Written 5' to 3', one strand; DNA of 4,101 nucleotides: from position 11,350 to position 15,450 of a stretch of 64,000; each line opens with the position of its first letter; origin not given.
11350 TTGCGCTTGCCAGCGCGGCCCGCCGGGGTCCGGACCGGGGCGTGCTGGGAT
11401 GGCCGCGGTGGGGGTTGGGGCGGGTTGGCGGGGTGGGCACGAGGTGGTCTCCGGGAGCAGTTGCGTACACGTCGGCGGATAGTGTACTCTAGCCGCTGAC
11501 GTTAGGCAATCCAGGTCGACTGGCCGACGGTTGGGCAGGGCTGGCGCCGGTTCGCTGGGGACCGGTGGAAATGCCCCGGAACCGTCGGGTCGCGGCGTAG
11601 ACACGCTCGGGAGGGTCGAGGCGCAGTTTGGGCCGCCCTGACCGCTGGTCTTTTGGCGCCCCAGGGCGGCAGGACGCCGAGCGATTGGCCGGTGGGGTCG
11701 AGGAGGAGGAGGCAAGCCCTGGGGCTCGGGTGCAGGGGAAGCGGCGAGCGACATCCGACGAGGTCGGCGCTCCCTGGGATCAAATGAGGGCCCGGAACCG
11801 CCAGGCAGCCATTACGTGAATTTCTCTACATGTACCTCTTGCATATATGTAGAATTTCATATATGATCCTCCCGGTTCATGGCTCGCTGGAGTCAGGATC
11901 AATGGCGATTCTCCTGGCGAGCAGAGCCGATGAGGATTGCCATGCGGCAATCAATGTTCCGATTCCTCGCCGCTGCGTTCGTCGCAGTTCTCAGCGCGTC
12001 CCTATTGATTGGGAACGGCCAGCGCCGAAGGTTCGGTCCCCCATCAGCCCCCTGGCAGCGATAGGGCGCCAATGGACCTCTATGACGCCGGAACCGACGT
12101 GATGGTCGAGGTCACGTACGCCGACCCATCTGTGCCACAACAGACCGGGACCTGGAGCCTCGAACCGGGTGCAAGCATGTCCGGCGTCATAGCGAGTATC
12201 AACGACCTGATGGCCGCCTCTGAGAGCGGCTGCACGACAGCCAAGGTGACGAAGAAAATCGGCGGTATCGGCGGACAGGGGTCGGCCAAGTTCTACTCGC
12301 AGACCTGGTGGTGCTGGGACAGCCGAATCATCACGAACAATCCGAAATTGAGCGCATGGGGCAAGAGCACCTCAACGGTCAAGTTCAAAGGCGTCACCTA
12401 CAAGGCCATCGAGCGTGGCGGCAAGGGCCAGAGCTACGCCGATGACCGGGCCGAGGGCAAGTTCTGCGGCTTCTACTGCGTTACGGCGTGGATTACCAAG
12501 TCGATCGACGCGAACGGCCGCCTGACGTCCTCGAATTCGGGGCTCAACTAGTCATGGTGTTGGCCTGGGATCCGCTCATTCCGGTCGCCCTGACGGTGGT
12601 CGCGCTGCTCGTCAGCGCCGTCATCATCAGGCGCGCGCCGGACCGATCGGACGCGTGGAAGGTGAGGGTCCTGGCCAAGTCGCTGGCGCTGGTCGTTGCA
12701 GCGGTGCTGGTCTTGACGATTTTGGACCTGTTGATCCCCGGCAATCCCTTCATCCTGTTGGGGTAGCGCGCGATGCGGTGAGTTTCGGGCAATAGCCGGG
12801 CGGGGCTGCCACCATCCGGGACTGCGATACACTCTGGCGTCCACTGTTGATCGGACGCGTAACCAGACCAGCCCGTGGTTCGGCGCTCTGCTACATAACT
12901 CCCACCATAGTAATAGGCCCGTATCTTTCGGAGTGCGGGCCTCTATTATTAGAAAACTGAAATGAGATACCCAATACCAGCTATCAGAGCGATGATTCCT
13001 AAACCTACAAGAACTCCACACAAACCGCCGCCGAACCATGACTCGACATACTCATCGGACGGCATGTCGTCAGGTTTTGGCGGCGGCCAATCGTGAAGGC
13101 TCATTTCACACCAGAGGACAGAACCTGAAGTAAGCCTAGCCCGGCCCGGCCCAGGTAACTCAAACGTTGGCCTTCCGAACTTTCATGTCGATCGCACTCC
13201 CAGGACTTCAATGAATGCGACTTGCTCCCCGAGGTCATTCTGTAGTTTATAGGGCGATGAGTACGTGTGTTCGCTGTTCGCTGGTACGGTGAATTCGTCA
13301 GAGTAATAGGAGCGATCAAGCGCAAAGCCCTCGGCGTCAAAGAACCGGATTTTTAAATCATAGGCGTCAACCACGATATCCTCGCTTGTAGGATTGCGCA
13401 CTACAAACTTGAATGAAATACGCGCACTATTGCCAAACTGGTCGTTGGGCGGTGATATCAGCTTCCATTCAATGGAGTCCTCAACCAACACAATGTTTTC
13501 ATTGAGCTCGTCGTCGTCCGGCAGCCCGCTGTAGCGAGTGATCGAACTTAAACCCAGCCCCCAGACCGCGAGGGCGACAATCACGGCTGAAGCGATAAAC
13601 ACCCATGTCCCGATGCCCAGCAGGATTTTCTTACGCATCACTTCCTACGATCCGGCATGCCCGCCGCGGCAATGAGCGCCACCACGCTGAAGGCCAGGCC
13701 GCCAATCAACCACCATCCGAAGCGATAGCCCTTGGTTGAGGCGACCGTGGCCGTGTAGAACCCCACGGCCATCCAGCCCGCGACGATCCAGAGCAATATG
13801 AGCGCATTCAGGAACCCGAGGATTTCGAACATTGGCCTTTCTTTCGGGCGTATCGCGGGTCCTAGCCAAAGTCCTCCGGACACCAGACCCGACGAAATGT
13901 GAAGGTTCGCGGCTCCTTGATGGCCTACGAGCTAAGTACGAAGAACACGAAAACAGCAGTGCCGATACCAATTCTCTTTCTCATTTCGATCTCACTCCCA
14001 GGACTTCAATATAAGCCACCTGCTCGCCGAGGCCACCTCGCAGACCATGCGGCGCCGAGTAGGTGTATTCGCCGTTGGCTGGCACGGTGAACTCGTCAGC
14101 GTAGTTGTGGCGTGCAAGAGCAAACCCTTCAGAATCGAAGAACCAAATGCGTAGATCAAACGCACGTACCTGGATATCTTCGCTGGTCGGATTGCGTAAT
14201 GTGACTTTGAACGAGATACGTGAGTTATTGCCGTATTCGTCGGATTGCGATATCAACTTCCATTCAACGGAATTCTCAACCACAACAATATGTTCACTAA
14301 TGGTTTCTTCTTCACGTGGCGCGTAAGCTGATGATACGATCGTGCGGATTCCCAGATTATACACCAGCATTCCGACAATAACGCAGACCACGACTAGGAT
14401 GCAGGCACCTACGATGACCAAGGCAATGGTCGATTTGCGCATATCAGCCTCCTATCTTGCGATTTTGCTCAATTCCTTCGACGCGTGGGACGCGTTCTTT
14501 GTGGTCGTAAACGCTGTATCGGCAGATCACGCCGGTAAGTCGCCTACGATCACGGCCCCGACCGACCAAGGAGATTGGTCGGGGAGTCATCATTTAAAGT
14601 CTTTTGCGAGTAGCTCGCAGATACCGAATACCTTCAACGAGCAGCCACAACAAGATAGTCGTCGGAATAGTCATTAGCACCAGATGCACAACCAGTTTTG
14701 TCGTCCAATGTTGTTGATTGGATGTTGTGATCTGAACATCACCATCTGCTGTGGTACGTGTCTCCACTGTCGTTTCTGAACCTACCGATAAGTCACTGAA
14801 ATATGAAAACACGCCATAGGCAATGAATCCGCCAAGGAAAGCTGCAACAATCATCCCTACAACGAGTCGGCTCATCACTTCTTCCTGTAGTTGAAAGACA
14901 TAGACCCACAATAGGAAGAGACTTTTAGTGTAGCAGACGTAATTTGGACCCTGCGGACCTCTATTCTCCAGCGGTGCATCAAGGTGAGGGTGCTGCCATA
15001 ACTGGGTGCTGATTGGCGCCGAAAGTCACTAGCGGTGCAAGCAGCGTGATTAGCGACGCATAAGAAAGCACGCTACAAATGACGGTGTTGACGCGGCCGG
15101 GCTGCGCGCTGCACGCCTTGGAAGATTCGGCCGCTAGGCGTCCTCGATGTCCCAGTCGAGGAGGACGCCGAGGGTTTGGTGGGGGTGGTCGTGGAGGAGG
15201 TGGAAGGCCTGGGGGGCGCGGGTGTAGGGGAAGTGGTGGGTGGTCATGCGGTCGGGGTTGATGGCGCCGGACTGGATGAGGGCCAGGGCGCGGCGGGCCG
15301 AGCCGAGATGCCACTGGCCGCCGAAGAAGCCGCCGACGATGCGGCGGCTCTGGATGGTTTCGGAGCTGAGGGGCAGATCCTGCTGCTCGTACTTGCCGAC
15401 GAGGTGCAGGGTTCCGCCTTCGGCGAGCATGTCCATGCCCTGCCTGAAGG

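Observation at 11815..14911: Low-GC island with duplicated two-gene membrane modules and a secreted Cys-containing protein: candidate toxin/bacteriocin-immunity-like system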

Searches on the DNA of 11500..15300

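Call 47: search_rna_families(source=window, start=11500, end=15300, threshold=evalue, max_evalue=1, show_alignments=2)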
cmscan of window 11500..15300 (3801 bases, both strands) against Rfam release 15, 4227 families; matches with E-value up to 1: 0.
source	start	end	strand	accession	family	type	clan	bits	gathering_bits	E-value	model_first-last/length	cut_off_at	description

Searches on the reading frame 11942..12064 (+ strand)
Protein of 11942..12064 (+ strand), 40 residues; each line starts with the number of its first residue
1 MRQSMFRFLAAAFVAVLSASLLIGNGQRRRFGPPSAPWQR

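Call 6: search_protein_families(library=pfam, max_evalue=1, proteins=[window:11942-12064:+])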
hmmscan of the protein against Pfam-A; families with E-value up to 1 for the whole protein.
window:11942-12064:+ (40 aa): 0 families

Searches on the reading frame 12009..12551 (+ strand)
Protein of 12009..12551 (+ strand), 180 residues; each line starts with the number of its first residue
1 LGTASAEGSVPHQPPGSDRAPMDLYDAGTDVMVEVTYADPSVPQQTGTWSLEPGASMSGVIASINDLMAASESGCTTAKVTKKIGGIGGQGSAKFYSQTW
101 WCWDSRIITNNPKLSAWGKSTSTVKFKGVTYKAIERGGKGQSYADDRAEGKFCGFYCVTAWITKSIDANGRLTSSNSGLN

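Call 6: search_protein_families(library=pfam, max_evalue=1, proteins=[window:12009-12551:+])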
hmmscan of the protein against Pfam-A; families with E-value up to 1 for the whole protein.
window:12009-12551:+ (180 aa): 0 families

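Call 19: search_protein_families(library=ncbifam, max_evalue=1, proteins=[window:12009-12551:+])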
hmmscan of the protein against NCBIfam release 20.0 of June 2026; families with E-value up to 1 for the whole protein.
window:12009-12551:+ (180 aa): 0 families

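Call 20: search_protein_families(library=padloc, max_evalue=1, proteins=[window:12009-12551:+])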
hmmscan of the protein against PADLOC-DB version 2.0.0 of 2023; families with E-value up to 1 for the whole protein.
window:12009-12551:+ (180 aa): 0 families

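Call 21: search_protein_families(library=phrogs, max_evalue=1, proteins=[window:12009-12551:+])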
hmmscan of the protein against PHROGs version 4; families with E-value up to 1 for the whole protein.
window:12009-12551:+ (180 aa): 0 families

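Call 51: predict_structure(alignment_id=A3)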
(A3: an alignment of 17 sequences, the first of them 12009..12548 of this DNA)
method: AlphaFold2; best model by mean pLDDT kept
length: 180 residues; sequences in the alignment: 17
mean_pLDDT: 69.5   pTM: 0.62
mean pLDDT of the five models: 69.5, 63.4, 52.7, 49.3, 48.2
residues with pLDDT >= 90: 0; 70-90: 109; 50-70: 48; < 50: 23
segments of 3 or more residues with pLDDT < 50: 1-18, 20-23
pLDDT, mean of each block of 10 residues (from residue 1): 42 46 60 80 85 79 78 62 62 74 65 75 76 80 80 64 71 74
secondary structure, 60 per line:
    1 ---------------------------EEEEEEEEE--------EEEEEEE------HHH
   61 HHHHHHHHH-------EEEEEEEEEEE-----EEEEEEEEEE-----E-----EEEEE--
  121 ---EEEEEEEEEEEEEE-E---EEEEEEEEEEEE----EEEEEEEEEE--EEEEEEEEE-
elements in order: E28-36 E45-51 H58-69 E77-87 E93-102 E114-118 E124-137 E143-154 E159-168 E171-179

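Call 86: search_solved_structures(query=A3, max_evalue=1)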
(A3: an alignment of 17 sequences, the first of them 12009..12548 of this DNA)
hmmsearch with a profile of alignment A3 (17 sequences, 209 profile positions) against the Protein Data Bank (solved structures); distinct sequences matched with E-value up to 1: 1.
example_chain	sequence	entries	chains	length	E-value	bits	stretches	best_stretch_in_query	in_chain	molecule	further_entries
5cjs_D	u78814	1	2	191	0.28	14.2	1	67-159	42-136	Designed influenza hemagglutinin stem #4454, HA2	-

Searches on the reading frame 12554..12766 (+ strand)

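Call 6: search_protein_families(library=pfam, max_evalue=1, proteins=[window:12554-12766:+])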
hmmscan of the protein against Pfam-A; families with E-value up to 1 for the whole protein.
window:12554-12766:+ (70 aa): 2 families
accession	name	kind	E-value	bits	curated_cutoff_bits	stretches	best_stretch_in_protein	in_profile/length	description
PF11992.13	TgpA_N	-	0.062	12.7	30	1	10-65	128-185/333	TgpA N-terminal domain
PF04517.17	Microvir_lysis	-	0.17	12.2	25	1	34-52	4-22/40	Microvirus lysis protein (E), C terminus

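Call 19: search_protein_families(library=ncbifam, max_evalue=1, proteins=[window:12554-12766:+])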
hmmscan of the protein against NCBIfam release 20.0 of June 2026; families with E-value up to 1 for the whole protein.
window:12554-12766:+ (70 aa): 1 family
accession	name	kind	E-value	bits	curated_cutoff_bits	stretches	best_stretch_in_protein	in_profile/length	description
NF004743.0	PRK06076.1-4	equivalog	0.1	11.5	494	1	1-55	320-370/433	NADH-quinone oxidoreductase subunit NuoH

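Call 20: search_protein_families(library=padloc, max_evalue=1, proteins=[window:12554-12766:+])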
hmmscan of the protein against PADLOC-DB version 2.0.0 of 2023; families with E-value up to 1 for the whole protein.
window:12554-12766:+ (70 aa): 0 families

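Call 21: search_protein_families(library=phrogs, max_evalue=1, proteins=[window:12554-12766:+])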
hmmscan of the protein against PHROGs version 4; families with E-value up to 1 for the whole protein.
window:12554-12766:+ (70 aa): 0 families

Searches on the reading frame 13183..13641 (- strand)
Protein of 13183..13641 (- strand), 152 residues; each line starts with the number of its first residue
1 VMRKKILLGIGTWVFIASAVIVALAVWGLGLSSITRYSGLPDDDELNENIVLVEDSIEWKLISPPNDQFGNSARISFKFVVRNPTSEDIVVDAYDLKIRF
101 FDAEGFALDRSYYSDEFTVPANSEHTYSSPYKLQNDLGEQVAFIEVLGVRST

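Call 6: search_protein_families(library=pfam, max_evalue=1, proteins=[window:13183-13641:-])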
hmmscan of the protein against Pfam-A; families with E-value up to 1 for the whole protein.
window:13183-13641:- (152 aa): 1 family
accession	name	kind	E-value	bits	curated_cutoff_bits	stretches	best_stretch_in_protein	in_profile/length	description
PF03168.19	LEA_2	-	0.11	13.4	25.4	1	81-136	4-56/98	Late embryogenesis abundant protein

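Call 8: find_encoding_contigs(protein=window:13183-13638:-, flank=10000, max_places=10)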
Protein window:13183-13638:- (151 aa): no gene with exactly this product is on record in the collection.

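Call 19: search_protein_families(library=ncbifam, max_evalue=1, proteins=[window:13183-13641:-])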
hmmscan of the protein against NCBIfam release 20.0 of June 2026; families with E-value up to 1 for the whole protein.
window:13183-13641:- (152 aa): 0 families

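Call 20: search_protein_families(library=padloc, max_evalue=1, proteins=[window:13183-13641:-])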
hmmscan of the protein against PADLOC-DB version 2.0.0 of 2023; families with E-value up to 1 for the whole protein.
window:13183-13641:- (152 aa): 0 families

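Call 21: search_protein_families(library=phrogs, max_evalue=1, proteins=[window:13183-13641:-])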
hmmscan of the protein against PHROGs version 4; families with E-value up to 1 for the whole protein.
window:13183-13641:- (152 aa): 1 family
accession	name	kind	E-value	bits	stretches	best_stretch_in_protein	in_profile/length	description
phrog_1009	-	unknown function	0.21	12.7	1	8-58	6-51/103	-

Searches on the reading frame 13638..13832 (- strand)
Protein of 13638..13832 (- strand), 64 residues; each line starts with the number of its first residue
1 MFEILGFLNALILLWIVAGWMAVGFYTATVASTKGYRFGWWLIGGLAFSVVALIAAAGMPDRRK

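Call 6: search_protein_families(library=pfam, max_evalue=1, proteins=[window:13638-13832:-])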
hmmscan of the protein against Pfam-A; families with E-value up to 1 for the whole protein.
window:13638-13832:- (64 aa): 1 family
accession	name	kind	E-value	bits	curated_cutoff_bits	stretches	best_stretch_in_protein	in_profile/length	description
PF20990.2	DUF2207_C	-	0.16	12.1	33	1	5-59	135-185/247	Predicted membrane protein (DUF2207) C-terminal domain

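Call 19: search_protein_families(library=ncbifam, max_evalue=1, proteins=[window:13638-13832:-])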
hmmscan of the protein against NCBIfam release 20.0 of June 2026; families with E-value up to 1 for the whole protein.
window:13638-13832:- (64 aa): 2 families
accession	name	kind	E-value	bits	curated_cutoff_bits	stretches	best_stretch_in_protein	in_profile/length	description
TIGR01065.1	hlyIII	subfamily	0.017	14.7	172.2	1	12-53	127-168/204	hemolysin III family protein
NF011669.1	PRK15087.1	equivalog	0.1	12.2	80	1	12-53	126-167/199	PAQR family membrane homeostasis protein TrhA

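Call 20: search_protein_families(library=padloc, max_evalue=1, proteins=[window:13638-13832:-])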
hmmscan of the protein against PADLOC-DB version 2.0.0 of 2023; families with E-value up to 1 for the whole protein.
window:13638-13832:- (64 aa): 0 families

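Call 21: search_protein_families(library=phrogs, max_evalue=1, proteins=[window:13638-13832:-])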
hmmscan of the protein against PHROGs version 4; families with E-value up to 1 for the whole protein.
window:13638-13832:- (64 aa): 2 families
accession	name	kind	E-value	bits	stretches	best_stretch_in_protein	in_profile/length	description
phrog_8436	-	unknown function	0.0088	17.1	1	20-58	7-45/110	-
phrog_22580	-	unknown function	0.031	15.6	1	37-62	34-59/60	-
